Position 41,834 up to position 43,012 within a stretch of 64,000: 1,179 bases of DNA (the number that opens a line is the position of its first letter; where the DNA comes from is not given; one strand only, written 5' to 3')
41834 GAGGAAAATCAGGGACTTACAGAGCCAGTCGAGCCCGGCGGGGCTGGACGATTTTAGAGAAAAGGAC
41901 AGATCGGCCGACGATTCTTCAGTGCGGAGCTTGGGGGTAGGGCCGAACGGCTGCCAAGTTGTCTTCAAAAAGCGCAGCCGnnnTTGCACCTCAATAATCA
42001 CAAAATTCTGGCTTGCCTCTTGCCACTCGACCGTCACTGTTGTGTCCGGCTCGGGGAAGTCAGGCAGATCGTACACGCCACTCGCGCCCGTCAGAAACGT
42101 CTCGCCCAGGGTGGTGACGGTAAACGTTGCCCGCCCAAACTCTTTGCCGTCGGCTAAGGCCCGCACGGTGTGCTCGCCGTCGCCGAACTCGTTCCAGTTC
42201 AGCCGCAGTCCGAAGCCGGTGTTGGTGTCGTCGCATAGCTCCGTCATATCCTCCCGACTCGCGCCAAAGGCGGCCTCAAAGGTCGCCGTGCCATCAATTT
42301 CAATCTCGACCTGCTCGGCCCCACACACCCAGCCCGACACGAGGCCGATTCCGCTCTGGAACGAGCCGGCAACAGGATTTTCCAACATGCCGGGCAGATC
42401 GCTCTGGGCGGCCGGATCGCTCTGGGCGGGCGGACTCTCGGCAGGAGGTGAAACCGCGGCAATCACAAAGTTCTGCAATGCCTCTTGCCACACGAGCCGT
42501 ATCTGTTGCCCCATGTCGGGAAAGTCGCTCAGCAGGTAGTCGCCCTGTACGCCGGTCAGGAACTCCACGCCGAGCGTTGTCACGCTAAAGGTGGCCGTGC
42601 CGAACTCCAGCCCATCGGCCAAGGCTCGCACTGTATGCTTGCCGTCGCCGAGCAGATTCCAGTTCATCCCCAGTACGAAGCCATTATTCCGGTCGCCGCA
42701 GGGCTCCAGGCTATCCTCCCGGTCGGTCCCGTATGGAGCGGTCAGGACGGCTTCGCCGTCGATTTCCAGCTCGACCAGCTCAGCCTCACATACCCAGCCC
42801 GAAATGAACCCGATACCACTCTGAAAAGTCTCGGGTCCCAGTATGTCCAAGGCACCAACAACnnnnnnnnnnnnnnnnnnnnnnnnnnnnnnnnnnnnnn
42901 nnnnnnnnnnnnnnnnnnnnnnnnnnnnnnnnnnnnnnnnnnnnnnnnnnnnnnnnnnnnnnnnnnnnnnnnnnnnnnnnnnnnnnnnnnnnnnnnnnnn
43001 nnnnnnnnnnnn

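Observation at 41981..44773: LRR surface protein with PPC domain, two unrecognised tandem C-terminal domains and recently duplicated LRR units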

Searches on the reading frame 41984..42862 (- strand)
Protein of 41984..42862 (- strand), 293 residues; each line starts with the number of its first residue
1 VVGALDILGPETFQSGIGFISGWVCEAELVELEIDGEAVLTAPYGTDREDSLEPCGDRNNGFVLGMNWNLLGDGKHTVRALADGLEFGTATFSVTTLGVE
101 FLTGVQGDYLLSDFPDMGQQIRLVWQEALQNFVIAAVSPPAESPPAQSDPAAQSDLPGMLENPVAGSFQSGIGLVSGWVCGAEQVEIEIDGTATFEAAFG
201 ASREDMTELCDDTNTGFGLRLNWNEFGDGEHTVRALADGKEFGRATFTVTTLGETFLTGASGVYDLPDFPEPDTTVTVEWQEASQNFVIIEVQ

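Call 10: search_solved_structures(query=window:41984-42862:-, max_evalue=10)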
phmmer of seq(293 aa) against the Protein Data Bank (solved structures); distinct sequences matched with E-value up to 10: 0.

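Call 11: find_homologous_proteins(query=window:41984-42862:-, max_evalue=0.001)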
Query seq(293 aa) (293 aa): 449 proteins with E <= 0.001 among 4699 candidates; the best 120 are listed.
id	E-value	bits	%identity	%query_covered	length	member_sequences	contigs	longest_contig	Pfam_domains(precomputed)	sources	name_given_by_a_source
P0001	1.3e-169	581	88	99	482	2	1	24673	-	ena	-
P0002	1.2e-146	506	77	100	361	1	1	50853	-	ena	-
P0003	1.2e-141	489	76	97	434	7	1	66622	-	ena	-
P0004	1.0e-135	470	60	99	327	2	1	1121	-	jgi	jgi:hypothetical protein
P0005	2.8e-134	465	56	99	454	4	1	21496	-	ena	-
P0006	1.9e-132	459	76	92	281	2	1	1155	-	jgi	jgi:hypothetical protein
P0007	4.9e-127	441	77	87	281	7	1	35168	-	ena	-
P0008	2.0e-117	410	50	98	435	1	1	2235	-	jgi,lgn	-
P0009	2.2e-112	393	59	98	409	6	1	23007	-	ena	-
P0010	1.0e-111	391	57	100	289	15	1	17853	-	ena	-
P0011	8.6e-111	388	49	99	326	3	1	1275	-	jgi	jgi:hypothetical protein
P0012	1.2e-110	388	56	97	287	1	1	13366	-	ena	-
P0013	3.2e-109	383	50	97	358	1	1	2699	-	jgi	jgi:hypothetical protein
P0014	1.3e-106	374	52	99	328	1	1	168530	-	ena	-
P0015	1.9e-106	374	56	98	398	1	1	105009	-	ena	-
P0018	9.4e-104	365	52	99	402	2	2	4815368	PF17957.8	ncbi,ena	-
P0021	7.8e-101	355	60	100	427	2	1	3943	PF23598.2,PF00560.40,PF13855.13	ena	-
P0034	2.6e-95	337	56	99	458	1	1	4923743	-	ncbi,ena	-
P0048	1.4e-90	322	56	97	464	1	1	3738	-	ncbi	ncbi:MAG: hypothetical protein AB1671_23475 [Thermodesulfobacteriota bacterium]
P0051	6.5e-89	316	55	99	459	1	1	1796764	PF03160.21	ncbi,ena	-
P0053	4.1e-88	313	48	97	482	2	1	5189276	PF12799.14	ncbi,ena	-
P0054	5.9e-88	313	46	96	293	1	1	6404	-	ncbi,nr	ncbi:MAG: hypothetical protein EA420_02240 [Candidatus Competibacteraceae bacterium]|nr:MAG: hypothe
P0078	1.8e-84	302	53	96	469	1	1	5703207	-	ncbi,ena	-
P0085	2.2e-83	298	51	92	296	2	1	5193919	-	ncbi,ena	-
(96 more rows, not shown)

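Call 21: list_cluster_members(proteins=[P0018, P0034, P0051, P0053, P0078, P0085, P0048, P0054, P0001, P0021])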
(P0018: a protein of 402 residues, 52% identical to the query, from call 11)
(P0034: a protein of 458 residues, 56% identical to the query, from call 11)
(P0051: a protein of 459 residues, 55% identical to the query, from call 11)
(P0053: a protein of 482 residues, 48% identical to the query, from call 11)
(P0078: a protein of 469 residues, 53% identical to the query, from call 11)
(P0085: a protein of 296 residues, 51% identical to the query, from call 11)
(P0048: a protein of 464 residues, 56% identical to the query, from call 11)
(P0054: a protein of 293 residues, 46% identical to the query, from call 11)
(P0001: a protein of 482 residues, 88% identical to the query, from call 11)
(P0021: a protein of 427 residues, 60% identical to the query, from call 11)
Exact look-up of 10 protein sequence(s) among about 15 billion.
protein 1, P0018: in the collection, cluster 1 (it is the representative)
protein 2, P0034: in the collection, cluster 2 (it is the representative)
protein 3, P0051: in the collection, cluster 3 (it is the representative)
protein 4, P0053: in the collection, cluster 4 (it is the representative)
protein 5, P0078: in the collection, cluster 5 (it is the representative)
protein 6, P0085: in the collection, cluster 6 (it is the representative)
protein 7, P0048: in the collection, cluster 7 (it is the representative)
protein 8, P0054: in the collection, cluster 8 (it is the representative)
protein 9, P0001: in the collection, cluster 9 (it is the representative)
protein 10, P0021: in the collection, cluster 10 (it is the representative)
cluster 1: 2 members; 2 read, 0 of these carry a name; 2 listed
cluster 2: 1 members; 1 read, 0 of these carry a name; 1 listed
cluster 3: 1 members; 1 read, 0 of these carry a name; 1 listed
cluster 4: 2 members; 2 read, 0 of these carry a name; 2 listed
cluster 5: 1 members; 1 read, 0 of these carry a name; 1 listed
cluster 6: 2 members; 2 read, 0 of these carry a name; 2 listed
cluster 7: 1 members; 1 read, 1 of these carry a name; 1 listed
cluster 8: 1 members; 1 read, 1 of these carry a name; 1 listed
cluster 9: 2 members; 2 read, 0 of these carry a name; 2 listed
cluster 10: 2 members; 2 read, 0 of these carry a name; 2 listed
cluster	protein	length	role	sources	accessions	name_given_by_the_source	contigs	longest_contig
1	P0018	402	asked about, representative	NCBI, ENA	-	-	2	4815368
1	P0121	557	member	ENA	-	-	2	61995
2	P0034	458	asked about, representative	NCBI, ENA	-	-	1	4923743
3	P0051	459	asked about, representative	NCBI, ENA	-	-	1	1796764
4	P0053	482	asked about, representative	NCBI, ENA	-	-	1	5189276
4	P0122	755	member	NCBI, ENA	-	-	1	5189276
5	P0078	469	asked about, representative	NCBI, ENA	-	-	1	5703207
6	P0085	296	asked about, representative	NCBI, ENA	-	-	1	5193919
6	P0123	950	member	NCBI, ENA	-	-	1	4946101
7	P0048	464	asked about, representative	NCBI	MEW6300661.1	MAG: hypothetical protein AB1671_23475 [Thermodesulfobacteriota bacterium]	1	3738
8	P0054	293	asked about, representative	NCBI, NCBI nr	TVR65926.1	MAG: hypothetical protein EA420_02240 [Candidatus Competibacteraceae bacterium]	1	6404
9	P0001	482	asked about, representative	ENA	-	-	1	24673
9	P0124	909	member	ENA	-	-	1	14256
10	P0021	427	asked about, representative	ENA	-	-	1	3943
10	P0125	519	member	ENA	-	-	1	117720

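Call 22: predict_structure(alignment_id=A1)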
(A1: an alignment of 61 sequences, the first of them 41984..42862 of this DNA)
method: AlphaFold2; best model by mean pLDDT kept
length: 293 residues; sequences in the alignment: 61
mean_pLDDT: 93.5   pTM: 0.87
mean pLDDT of the five models: 93.5, 93.4, 93.1, 92.5, 91.8
residues with pLDDT >= 90: 263; 70-90: 20; 50-70: 10; < 50: 0
segments of 3 or more residues with pLDDT < 50: none
pLDDT, mean of each block of 10 residues (from residue 1): 82 92 94 96 90 94 94 96 97 96 96 97 96 91 69 86 95 96 96 94 94 95 96 97 96 95 98 98 95 96
secondary structure, 60 per line:
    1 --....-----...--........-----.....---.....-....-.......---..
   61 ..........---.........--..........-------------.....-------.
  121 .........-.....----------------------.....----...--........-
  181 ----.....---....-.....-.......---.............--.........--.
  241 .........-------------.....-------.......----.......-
elements in order: E3-6 E12-14 E17-24 E30-34 E38-42 E44-47 H49-55 E59-67 E74-82 E85-94 E108-112 E120-126 E131-135 E158-162 E167-169 E172-179 E185-189 E193-196 E198-202 H204-210 E214-222 H223-226 E229-237 E240-249 E263-267 E275-281 E286-292

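Call 24: search_protein_representatives(alignment_id=A1)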
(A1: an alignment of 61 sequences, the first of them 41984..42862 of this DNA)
Query: 61 sequences, 487 profile positions. Proteins with E-value up to 0.001 (for the whole library): 3314; up to 1e-10: 2483; up to 1e-30: 1710. The best 150 are listed.
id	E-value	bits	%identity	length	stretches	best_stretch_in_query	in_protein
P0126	1.4e-225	766.3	-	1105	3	69-357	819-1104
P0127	3.2e-218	742.0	-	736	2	74-358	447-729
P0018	5.3e-178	609.4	-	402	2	68-358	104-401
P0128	5.0e-168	576.5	-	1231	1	9-358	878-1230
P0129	1.0e-167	575.5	-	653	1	8-359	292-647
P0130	1.1e-167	575.3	-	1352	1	8-358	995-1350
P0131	1.3e-167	575.1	-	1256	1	8-357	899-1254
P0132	2.4e-167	574.2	-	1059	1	8-358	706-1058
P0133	2.8e-167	574.0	-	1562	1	8-358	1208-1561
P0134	1.6e-166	571.5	-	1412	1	8-359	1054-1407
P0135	1.7e-166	571.4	-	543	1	8-357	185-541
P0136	5.1e-166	569.9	-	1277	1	8-358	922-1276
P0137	5.4e-166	569.8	-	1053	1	8-358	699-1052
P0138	2.4e-165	567.6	-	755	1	8-358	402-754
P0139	5.9e-165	566.4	-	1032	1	8-359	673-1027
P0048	2.2e-152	524.9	-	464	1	64-368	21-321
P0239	1.1e-149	515.9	-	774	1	65-360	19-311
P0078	6.6e-149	513.4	-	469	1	69-439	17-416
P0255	2.0e-148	511.8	-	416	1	66-362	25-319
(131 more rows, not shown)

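Call 29: search_protein_families(library=pfam, proteins=[P0124, P0123, P0122, P0138, P0239, P0255, P0018, P0126, P0127], max_evalue=0.01)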
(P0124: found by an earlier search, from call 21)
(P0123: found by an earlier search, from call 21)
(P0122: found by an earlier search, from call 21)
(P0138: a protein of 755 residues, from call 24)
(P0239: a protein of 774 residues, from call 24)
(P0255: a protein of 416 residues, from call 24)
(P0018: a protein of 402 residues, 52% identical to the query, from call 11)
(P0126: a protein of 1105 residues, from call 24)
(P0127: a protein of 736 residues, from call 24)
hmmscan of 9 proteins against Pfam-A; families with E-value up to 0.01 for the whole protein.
P0124 (909 aa): 7 families
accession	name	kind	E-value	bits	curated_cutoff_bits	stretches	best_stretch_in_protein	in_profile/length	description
PF13855.12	LRR_8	-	2.7e-75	248.5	27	6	178-236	3-61/61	Leucine rich repeat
PF12799.13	LRR_4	-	1.9e-46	155.5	27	9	200-240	1-40/44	Leucine Rich repeats (2 copies)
PF00560.39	LRR_1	-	8.8e-31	99.8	20.6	0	201-223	1-23/23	Leucine Rich Repeat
PF13306.12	LRR_5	-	2e-26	92.8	27.7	4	162-274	20-126/127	BspA type Leucine rich repeat region (6 copies)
PF23598.1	LRR_14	-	5.8e-22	78.3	40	3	271-371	46-139/353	Leucine-rich repeat region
PF14580.12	LRR_9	-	3.6e-10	40.1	30.5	1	151-238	41-127/175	Leucine-rich repeat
PF23211.1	LRR_LRWD1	-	5.5e-06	26.7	28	0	76-167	12-101/190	Leucine-rich repeat and WD repeat-containing protein 1, LRR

P0123 (950 aa): 4 families
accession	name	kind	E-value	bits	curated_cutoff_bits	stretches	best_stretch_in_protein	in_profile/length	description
PF23197.1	IG_AIR9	-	1.6e-15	57.1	27.5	0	510-579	7-71/87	AIR9 A9 domain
PF16709.11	SCAB-Ig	-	7.7e-14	52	27.6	0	432-493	29-85/98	Ig domain of plant-specific actin-binding protein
PF21227.3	Myb_DNA-binding_7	-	0.001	19.4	27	0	554-579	14-39/49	Myb-like DNA-binding domain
PF22352.2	K319L-like_PKD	-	0.0014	19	27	0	332-384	26-77/84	K319L-like, PKD domain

P0122 (755 aa): 9 families
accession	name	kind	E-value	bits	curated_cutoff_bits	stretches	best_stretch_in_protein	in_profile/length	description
PF12799.13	LRR_4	-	6.8e-28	96.5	27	4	245-282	1-37/44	Leucine Rich repeats (2 copies)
PF00560.39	LRR_1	-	3.7e-21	71.1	20.6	0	269-287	1-19/23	Leucine Rich Repeat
PF13855.12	LRR_8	-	1.9e-20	72.8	27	4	129-187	2-61/61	Leucine rich repeat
PF23211.1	LRR_LRWD1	-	1.6e-06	28.4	28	1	200-279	23-97/190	Leucine-rich repeat and WD repeat-containing protein 1, LRR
PF25019.1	LRR_R13L1-DRL21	-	6.9e-06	26.4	27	0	199-252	70-124/127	R13L1/DRL21 LRRs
PF25013.1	LRR_Zer-1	-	1.1e-05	26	27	0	217-279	3-65/137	Zer-1-like, Leucine-rich repeats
PF04151.21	PPC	-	8.8e-05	23.7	25.9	1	379-445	1-70/70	Bacterial pre-peptidase C-terminal domain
PF13516.12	LRR_6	-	0.00058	20.2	23.4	0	293-305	5-17/24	Leucine Rich repeat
PF23952.1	LRR_EndoS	-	0.0035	18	27.9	0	244-303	35-94/116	Endo-beta-N-acetylglucosaminidase EndoS LRR domain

P0138 (755 aa): 3 families
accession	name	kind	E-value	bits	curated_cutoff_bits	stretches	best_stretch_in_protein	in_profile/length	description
PF16709.11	SCAB-Ig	-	6.8e-08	32.9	27.6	1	269-324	18-73/98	Ig domain of plant-specific actin-binding protein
PF00028.23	Cadherin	-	1.5e-06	29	28.8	1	143-241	3-92/93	Cadherin domain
PF23197.1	IG_AIR9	-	5.4e-06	26.6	27.5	0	281-317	33-68/87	AIR9 A9 domain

P0239 (774 aa): 0 families

P0255 (416 aa): 2 families
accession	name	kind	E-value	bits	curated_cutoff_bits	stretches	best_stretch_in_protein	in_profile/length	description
PF12799.13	LRR_4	-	4e-08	33.7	27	1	376-413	3-41/44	Leucine Rich repeats (2 copies)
PF13516.12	LRR_6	-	0.0025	18.2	23.4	0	396-410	3-17/24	Leucine Rich repeat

P0018 (402 aa): 1 family
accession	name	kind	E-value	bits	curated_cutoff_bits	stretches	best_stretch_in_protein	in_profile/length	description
PF17957.7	Big_7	-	2.4e-08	34.9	24.1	0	29-86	27-69/70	Bacterial Ig domain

P0126 (1105 aa): 11 families
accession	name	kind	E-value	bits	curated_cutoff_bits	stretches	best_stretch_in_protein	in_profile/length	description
PF13855.12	LRR_8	-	5.1e-140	455.8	27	13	558-617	2-61/61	Leucine rich repeat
PF12799.13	LRR_4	-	3.1e-47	157.9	27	12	533-572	1-39/44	Leucine Rich repeats (2 copies)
PF13306.12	LRR_5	-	2e-36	125.1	27.7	5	518-614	19-110/127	BspA type Leucine rich repeat region (6 copies)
PF23598.1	LRR_14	-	1.5e-28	100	40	5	579-681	45-140/353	Leucine-rich repeat region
PF00560.39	LRR_1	-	6.5e-24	79.3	20.6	0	534-554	1-21/23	Leucine Rich Repeat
PF23211.1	LRR_LRWD1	-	5.8e-13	49.4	28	1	126-193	38-101/190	Leucine-rich repeat and WD repeat-containing protein 1, LRR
PF23952.1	LRR_EndoS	-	8.1e-12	45.8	27.9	0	526-567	75-116/116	Endo-beta-N-acetylglucosaminidase EndoS LRR domain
PF14580.12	LRR_9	-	7.1e-08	32.7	30.5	1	530-617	39-125/175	Leucine-rich repeat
PF04480.18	DUF559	-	5.3e-05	23.5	20.6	0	742-792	46-94/109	Protein of unknown function (DUF559)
PF24758.1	LRR_At5g56370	-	0.0053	16.9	27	0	131-187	12-70/227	FBD-associated F-box protein At5g56370, LRR repeats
PF01081.25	Aldolase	-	0.007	16.3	27.8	0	631-671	115-155/196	KDPG and KHG aldolase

P0127 (736 aa): 5 families
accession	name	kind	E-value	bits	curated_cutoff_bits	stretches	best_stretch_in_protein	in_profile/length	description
PF23197.1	IG_AIR9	-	1.8e-06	28.1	27.5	1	183-250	7-71/87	AIR9 A9 domain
PF16709.11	SCAB-Ig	-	1e-05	25.9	27.6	0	211-254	28-73/98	Ig domain of plant-specific actin-binding protein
PF24201.1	DUF7426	-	0.00067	20.4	27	0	123-204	8-78/137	Domain of unknown function (DUF7426)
PF22015.1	OSBS_N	-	0.0013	18.9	27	0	651-677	32-60/78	O-succinylbenzoate synthase, N-terminal domain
PF04480.18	DUF559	-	0.0045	17.3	20.6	0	613-645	45-79/109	Protein of unknown function (DUF559)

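Call 30: find_related_loci(query=A1, collection=genome_contigs, flank=6000)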
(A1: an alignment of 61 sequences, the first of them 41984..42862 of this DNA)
Query A1 (293 aa) in genome_contigs; peptide patterns used: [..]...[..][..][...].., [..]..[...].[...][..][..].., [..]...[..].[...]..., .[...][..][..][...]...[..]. (x = any residue, [..] = any of these).
591 stretches matched a pattern (row limit reached: there are more); 530 encode a relative of the query (tblastn E <= 1e-3); the best 80 are kept; 80 distinct loci.
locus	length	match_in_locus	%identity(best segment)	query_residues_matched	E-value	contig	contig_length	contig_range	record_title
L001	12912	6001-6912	85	1-292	8e-169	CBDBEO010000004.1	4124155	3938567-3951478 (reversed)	MAG: uncultured Candidatus Binatia bacterium isolate d69ef4bc-d7cd-432e-8a93-c2be756c76d7 genome assembly, contig: conti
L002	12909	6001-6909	83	1-293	9e-161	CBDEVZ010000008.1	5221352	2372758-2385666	MAG: uncultured Candidatus Binatia bacterium isolate 77b99e23-3f9f-49a3-a4d3-93b2c3db3d2d genome assembly, contig: conti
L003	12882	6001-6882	75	1-293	2e-146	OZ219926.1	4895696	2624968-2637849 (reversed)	MAG: Thermodesulfobacteriota bacterium isolate 21442c6b-cc68-4f82-8039-a5361455a999 genome assembly, chromosome: 3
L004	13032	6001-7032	68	1-293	6e-145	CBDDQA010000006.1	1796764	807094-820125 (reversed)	MAG: uncultured Candidatus Binatia bacterium isolate 6ae7d3f7-6f3a-412e-99ff-c928d72fc6b4 genome assembly, contig: conti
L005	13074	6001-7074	66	1-293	3e-144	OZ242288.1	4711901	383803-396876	MAG: uncultured Candidatus Binatia bacterium isolate 92a940bf-e797-4da1-8ec4-eab1d584ba41 genome assembly, chromosome: 1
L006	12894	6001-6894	75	1-293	9e-144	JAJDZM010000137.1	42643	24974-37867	MAG: Candidatus Binatia bacterium isolate jk18x40bins.50 k141_2205794, whole genome shotgun sequence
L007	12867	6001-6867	74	1-293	9e-142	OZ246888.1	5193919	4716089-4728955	MAG: Candidatus Binatia bacterium isolate 6b508bb3-31ce-4f4f-8d88-ad7b0e8f6706 genome assembly, chromosome: 1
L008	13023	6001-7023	67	1-293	3e-140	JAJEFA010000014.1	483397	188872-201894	MAG: Candidatus Binatia bacterium isolate p16x34bins.64 k141_399137, whole genome shotgun sequence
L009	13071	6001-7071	65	1-293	9e-140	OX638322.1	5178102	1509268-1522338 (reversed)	MAG: Candidatus Binatia bacterium isolate fc306077-a6e0-4751-8727-9b45b52cfb09 genome assembly, chromosome: 1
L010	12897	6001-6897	76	1-293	4e-150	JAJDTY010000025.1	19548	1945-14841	MAG: Candidatus Binatia bacterium isolate jk18x1bzbins.55 k141_161235, whole genome shotgun sequence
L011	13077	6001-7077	65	1-293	2e-137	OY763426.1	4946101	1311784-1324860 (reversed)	MAG: Candidatus Binatia bacterium isolate bff738c7-9683-4f94-b287-c2cb1e0b670a genome assembly, chromosome: 1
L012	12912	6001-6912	61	1-293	2e-112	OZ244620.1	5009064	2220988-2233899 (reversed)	MAG: uncultured Candidatus Binatia bacterium isolate a6e05b1d-2203-4d92-b789-b8e4a46226c9 genome assembly, chromosome: 1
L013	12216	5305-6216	61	2-293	2e-111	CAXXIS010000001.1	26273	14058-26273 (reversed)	MAG: Candidatus Binatia bacterium isolate a3054953-5fa8-48fb-90a5-e173aac96f7a genome assembly, contig: contig_1, whole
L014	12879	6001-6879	59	1-293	1e-105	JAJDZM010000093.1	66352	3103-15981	MAG: Candidatus Binatia bacterium isolate jk18x40bins.50 k141_50865, whole genome shotgun sequence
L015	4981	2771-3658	58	1-293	1e-103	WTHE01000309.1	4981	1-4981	MAG: Candidatus Binatota bacterium isolate CO36406bin_19 NODE_5432_length_4981_cov_8.295168, whole genome shotgun sequen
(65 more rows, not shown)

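Call 40: find_encoding_contigs(protein=P0001, flank=10000, max_places=4)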
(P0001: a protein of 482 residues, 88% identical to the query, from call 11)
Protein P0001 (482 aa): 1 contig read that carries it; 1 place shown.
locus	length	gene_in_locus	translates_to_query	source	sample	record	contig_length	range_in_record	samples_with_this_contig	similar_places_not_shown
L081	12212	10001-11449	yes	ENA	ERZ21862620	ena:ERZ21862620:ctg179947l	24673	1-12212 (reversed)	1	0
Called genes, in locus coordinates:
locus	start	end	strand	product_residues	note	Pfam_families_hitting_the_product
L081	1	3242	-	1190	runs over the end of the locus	PF07517:SecA_DEAD, PF01043:SecA_PP_bind, PF21090:P-loop_SecA, PF07516:SecA_SW, PF02810:SEC-C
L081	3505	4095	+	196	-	PF03734:YkuD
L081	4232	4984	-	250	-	PF00106:adh_short, PF08659:KR, PF13561:adh_short_C2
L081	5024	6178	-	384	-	PF02771:Acyl-CoA_dh_N, PF02770:Acyl-CoA_dh_M, PF00441:Acyl-CoA_dh_1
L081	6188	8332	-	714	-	PF02463:SMC_N (faint), PF13476:AAA_23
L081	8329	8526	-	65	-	-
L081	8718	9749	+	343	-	-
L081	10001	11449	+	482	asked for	-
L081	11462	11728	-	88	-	-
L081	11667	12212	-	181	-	?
